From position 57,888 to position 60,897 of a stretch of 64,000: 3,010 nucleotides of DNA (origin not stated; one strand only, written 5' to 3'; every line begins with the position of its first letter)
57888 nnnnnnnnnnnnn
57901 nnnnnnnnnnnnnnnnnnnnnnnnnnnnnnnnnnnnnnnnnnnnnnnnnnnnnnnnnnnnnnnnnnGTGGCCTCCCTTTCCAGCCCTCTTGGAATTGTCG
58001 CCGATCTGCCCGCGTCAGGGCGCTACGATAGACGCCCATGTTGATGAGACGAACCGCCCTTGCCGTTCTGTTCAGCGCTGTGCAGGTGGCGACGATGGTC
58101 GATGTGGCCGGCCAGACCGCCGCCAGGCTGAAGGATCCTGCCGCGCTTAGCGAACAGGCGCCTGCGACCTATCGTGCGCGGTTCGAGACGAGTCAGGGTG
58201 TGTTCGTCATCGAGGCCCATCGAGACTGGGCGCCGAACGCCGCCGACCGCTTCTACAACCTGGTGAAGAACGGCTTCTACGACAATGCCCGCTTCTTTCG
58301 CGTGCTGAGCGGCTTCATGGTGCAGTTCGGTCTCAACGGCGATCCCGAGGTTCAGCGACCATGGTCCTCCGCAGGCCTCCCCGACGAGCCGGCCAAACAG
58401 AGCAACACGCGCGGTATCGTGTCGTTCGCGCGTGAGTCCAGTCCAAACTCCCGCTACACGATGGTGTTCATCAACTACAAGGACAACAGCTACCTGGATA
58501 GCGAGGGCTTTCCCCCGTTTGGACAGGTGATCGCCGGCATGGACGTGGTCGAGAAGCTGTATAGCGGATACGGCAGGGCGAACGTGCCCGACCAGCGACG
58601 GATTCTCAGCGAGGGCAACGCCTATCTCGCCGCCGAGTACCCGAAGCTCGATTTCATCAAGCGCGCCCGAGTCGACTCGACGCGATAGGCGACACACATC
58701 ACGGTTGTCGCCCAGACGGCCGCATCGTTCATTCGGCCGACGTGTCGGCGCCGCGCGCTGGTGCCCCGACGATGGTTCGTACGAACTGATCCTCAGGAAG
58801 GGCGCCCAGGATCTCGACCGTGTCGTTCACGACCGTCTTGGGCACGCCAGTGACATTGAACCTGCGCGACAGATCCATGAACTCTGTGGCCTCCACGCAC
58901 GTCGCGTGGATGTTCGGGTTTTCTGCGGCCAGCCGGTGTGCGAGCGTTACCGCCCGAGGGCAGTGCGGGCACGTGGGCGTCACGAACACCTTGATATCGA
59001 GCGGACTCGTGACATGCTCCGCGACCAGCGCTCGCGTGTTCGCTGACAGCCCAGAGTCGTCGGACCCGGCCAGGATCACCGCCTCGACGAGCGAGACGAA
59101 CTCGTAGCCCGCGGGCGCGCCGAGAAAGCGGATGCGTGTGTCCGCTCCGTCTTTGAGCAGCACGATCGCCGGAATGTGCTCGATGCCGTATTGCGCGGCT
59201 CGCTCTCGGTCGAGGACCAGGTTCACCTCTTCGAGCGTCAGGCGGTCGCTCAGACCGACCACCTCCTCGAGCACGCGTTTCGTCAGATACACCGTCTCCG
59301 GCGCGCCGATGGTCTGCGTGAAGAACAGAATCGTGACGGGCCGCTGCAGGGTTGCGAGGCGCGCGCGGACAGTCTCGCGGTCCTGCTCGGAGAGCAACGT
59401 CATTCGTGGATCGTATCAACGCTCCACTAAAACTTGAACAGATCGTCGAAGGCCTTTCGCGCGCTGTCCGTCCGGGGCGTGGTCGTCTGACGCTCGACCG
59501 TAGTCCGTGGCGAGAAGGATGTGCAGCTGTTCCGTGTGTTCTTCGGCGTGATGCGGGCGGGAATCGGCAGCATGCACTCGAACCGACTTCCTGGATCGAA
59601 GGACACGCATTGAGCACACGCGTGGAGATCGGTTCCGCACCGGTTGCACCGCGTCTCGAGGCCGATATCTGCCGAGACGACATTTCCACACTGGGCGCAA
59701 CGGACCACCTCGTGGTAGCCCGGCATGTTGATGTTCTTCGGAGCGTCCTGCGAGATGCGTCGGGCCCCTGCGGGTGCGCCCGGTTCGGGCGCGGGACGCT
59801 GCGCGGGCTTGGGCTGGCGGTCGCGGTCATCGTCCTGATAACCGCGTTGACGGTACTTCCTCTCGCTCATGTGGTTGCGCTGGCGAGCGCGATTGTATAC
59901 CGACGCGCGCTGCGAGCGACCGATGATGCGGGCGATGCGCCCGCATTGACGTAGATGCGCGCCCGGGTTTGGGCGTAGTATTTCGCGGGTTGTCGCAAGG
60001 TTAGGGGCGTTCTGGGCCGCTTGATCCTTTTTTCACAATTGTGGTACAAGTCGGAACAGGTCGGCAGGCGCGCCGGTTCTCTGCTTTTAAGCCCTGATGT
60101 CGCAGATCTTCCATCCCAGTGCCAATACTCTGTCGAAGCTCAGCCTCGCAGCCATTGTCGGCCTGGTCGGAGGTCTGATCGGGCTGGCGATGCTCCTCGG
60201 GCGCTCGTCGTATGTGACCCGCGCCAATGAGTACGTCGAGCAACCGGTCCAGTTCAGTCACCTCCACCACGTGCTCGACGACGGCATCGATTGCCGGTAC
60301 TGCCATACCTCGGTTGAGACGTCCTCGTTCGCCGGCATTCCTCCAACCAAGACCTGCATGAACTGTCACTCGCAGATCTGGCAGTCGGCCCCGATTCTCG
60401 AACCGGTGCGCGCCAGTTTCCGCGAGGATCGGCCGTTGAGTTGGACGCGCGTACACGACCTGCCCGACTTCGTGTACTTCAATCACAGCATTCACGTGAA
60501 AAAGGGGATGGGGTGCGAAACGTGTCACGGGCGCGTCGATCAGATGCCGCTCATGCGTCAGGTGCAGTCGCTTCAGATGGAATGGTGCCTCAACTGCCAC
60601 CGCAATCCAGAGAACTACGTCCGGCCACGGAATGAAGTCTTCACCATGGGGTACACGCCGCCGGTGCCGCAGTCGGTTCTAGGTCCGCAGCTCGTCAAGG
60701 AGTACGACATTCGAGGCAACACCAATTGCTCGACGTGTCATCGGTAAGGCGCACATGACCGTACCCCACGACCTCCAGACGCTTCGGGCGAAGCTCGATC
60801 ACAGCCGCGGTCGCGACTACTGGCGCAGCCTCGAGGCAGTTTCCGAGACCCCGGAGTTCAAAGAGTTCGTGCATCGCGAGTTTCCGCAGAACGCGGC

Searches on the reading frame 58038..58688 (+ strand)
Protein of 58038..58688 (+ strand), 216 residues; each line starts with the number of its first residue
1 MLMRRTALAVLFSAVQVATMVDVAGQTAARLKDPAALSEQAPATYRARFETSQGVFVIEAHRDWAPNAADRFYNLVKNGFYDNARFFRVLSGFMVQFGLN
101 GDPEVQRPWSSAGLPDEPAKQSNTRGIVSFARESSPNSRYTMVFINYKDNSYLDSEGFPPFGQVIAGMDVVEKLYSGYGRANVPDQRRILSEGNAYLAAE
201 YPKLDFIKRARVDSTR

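Call 84: search_protein_families(library=pfam, proteins=[window:58038-58688:+], max_evalue=0.000001)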
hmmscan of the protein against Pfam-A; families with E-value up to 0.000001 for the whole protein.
window:58038-58688:+ (216 aa): 1 family
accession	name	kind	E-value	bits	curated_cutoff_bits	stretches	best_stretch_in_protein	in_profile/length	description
PF00160.26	Pro_isomerase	-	2.6e-26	93.2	21.7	1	48-178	3-141/159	Cyclophilin type peptidyl-prolyl cis-trans isomerase/CLD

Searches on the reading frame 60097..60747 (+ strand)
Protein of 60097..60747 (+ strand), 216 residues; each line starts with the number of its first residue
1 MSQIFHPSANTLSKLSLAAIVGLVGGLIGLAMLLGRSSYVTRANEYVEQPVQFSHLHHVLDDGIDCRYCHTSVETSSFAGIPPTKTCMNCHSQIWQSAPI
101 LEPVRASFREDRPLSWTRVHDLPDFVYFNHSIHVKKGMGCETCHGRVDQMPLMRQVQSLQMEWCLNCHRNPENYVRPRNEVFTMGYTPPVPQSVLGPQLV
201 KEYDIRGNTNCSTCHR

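Call 84: search_protein_families(library=pfam, proteins=[window:60097-60747:+], max_evalue=0.000001)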
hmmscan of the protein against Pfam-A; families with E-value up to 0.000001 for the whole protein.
window:60097-60747:+ (216 aa): 2 families
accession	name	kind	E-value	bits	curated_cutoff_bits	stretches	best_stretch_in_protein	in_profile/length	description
PF14522.11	Cytochrome_C7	-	1.3e-13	50.9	24.8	1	126-216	1-67/67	Cytochrome c7 and related cytochrome c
PF14537.11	Cytochrom_c3_2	-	4.8e-12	46.6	25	1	132-216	1-65/79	Cytochrome c3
